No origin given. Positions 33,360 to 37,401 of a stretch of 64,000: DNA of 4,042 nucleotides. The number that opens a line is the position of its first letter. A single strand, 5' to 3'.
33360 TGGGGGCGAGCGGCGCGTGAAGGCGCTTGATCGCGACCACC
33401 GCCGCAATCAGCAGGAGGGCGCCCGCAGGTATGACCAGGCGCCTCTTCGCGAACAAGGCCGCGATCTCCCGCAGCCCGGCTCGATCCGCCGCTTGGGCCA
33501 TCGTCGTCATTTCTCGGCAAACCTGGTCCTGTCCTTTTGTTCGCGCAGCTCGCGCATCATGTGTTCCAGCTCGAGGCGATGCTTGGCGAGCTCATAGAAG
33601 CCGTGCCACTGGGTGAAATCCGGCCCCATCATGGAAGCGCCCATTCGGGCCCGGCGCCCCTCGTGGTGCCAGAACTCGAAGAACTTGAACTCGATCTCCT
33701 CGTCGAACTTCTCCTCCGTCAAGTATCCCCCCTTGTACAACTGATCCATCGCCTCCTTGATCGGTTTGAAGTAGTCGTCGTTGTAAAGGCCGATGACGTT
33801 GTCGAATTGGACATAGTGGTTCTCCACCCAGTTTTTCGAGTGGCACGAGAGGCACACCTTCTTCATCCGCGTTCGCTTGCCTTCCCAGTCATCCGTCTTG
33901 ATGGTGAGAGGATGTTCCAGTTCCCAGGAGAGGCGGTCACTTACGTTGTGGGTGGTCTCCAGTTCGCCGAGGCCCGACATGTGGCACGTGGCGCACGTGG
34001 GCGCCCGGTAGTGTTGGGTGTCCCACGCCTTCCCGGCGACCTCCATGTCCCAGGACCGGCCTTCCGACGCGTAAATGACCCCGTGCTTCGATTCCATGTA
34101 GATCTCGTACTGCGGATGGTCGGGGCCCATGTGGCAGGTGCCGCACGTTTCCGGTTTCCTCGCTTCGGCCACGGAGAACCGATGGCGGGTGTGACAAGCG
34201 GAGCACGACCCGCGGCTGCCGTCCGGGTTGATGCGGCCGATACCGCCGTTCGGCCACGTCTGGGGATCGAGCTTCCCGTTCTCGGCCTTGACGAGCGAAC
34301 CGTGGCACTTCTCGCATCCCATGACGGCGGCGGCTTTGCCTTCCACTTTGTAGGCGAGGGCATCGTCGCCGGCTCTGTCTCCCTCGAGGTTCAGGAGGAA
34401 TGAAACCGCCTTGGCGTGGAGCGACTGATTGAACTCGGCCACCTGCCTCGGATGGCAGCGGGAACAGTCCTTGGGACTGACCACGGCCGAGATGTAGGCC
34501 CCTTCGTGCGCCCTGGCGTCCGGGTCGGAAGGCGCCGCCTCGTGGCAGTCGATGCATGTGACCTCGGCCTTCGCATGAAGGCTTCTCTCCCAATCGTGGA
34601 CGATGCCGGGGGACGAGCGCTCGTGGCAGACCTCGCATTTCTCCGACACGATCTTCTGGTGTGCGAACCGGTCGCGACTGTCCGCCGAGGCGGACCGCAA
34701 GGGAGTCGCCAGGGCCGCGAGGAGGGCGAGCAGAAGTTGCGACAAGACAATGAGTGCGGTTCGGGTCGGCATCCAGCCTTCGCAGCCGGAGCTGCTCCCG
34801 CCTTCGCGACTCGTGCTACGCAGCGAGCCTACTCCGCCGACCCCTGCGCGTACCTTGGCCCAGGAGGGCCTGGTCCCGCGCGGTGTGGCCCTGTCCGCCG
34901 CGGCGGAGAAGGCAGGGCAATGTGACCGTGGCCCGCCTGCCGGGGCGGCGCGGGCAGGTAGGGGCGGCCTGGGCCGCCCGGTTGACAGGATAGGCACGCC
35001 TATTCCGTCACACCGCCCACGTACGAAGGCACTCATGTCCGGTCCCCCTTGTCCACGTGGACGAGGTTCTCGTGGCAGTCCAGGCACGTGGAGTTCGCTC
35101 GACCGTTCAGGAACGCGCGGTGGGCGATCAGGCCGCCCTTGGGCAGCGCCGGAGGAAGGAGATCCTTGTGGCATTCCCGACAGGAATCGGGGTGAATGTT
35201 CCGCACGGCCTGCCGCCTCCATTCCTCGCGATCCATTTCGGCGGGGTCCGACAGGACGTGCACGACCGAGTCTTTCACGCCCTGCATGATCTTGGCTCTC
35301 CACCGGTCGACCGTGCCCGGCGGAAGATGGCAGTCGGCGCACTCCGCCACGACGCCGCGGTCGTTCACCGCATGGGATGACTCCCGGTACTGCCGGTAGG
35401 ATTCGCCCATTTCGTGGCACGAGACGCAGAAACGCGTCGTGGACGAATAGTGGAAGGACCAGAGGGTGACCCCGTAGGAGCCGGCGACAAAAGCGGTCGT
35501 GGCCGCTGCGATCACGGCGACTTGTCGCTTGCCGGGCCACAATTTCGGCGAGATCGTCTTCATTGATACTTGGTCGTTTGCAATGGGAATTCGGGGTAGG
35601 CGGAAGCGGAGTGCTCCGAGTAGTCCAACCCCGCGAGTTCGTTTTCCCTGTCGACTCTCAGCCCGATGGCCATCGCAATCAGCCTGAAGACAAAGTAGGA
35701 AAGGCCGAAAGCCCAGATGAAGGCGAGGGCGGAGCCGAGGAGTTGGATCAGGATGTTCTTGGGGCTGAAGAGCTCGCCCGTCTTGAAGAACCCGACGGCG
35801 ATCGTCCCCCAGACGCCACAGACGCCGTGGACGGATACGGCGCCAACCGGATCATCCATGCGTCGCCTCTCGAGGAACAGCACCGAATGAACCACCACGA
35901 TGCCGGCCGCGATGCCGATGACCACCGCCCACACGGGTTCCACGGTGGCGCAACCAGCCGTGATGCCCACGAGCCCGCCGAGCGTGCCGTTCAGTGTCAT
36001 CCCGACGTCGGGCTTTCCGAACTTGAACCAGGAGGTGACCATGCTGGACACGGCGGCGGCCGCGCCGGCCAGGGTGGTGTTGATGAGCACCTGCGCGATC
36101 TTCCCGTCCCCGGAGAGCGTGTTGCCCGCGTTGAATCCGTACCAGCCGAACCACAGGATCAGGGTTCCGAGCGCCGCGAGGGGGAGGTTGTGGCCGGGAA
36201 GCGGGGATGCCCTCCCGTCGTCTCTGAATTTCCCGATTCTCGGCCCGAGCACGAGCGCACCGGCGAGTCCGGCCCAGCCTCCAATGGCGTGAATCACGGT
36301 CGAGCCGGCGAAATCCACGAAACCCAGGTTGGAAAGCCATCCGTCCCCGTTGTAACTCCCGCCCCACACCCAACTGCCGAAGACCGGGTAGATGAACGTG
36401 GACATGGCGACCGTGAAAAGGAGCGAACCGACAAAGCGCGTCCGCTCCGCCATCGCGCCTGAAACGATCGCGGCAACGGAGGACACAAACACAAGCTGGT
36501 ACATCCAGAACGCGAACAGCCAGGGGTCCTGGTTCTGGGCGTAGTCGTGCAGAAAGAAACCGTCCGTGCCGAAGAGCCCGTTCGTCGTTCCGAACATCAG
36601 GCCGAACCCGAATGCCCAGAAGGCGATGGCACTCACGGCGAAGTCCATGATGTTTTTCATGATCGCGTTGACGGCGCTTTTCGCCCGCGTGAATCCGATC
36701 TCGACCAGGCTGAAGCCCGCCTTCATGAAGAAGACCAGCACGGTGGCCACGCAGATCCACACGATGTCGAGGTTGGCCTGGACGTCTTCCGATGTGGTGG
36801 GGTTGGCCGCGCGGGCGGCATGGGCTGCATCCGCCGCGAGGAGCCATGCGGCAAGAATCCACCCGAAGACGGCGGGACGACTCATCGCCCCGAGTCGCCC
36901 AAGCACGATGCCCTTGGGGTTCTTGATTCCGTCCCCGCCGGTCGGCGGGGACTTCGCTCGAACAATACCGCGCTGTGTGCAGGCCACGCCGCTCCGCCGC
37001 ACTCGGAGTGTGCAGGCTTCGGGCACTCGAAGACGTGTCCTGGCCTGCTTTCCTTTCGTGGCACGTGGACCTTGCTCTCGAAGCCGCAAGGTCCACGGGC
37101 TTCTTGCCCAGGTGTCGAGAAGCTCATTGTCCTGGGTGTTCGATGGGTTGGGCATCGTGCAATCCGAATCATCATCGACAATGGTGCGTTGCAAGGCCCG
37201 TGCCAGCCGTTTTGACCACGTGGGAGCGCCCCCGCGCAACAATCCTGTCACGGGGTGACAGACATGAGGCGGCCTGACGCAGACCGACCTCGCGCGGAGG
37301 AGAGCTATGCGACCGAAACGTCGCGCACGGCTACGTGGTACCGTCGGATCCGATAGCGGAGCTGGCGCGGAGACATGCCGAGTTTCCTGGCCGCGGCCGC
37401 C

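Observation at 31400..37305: Operon amt - nrfH - octaheme HAO-like cytochrome - NirV-like FGE protein - SPFH protein, driven by a sigma-54 promoter next to a NifA-like activator: a candidate periplasmic nitrite/hydroxylamine-to-ammonium reductase coupled to ammonium uptake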

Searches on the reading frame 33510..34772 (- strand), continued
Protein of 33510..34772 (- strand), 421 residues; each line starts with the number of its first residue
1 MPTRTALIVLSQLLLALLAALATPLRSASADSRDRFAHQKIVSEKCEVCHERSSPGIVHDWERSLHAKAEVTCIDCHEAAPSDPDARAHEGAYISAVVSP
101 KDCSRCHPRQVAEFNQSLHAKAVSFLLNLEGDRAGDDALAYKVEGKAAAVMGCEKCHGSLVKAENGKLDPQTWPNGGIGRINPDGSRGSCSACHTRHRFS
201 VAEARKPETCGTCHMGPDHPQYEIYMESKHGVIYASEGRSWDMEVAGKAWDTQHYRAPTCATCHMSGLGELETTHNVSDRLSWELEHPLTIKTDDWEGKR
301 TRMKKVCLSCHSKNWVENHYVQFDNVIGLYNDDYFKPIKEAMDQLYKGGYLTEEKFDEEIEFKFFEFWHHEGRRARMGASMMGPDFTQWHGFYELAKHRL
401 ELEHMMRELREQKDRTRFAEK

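Call 95: search_protein_families(library=ncbifam, proteins=[L088:7926-9344:+], max_evalue=0.00001)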
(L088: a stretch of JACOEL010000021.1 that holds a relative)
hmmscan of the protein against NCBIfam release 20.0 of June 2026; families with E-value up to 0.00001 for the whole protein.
L088:7926-9344:+ (472 aa): 4 families
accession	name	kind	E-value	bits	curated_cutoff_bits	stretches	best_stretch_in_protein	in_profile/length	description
NF052343.1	hydrazine_HDH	equivalog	1.3e-26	93.1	900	1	202-386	221-401/564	hydrazine dehydrogenase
TIGR03508.1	decahem_SO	subfamily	5.6e-10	39.1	192.2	1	59-140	67-136/258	DmsE family decaheme c-type cytochrome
NF041028.1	decahem_GSU2203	exception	3.3e-08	33.1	325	0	62-103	101-137/317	GSU2203 family decaheme c-type cytochrome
TIGR03153.1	cytochr_NrfH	equivalog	2.1e-06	27.9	134.2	0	58-100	24-61/138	cytochrome c nitrite reductase small subunit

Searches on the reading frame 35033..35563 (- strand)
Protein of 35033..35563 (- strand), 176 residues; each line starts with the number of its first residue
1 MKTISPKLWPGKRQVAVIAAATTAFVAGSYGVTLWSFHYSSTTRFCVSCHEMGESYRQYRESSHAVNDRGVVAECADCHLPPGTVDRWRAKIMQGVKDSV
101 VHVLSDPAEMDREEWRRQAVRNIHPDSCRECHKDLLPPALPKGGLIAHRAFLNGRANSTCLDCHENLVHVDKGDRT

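Call 3: search_protein_families(library=pfam, proteins=[window:35033-35563:-])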
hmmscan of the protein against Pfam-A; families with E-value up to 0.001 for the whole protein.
window:35033-35563:- (176 aa): 5 families
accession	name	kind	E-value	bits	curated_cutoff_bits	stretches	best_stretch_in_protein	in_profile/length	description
PF03264.19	Cytochrom_NNT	-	2.9e-31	109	24.1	1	16-169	7-169/174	NapC/NirT cytochrome c family, N-terminal region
PF22113.1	Mtrc-MtrF_II-IV_dom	-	9.3e-07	29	30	1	61-166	70-165/176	Outer membrane cytochrome MtrC/MtrF-like, domains II/IV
PF02085.21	Cytochrom_CIII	-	0.00011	22.9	22.9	0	70-134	31-84/101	Class III cytochrome C family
PF14522.11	Cytochrome_C7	-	0.00025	21.2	24.8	0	37-133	7-67/67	Cytochrome c7 and related cytochrome c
PF14537.11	Cytochrom_c3_2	-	0.00045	21.1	25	0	42-79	25-64/79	Cytochrome c3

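Call 47: search_protein_families(library=ncbifam, proteins=[window:35036-35563:-], max_evalue=0.001)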
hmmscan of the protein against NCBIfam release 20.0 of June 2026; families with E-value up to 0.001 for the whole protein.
window:35036-35563:- (176 aa): 7 families
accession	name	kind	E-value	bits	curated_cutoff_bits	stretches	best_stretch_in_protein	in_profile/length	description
TIGR03153.1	cytochr_NrfH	equivalog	6.9e-22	78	134.2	1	37-169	22-138/138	cytochrome c nitrite reductase small subunit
TIGR02162.1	torC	equivalog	1.1e-18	67.7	478.2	1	15-169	14-178/387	pentaheme c-type cytochrome TorC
NF011606.0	PRK15032.1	equivalog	4.6e-18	65.5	455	1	35-169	37-179/390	pentaheme c-type cytochrome TorC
TIGR02161.1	napC_nirT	subfamily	1.1e-16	61.3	310.6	1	35-169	37-179/185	periplasmic nitrate (or nitrite) reductase c-type cytochrome, NapC/NirT family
NF007906.0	PRK10617.1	equivalog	1.9e-16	60.5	349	1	8-169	14-188/200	cytochrome c-type protein NapC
TIGR03508.1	decahem_SO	subfamily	1.4e-05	24.7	192.2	1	41-170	115-225/258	DmsE family decaheme c-type cytochrome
NF008659.0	PRK11659.1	equivalog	0.00032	20.5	184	0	109-167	31-85/188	cytochrome c nitrite reductase pentaheme subunit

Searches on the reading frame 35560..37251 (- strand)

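Call 3: search_protein_families(library=pfam, proteins=[window:35560-37251:-])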
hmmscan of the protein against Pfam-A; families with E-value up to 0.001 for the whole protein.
window:35560-37251:- (563 aa): 1 family
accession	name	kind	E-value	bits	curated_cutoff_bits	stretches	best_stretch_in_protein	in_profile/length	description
PF00909.26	Ammonium_transp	-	3.1e-115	385.5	23.2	1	164-552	1-399/399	Ammonium Transporter Family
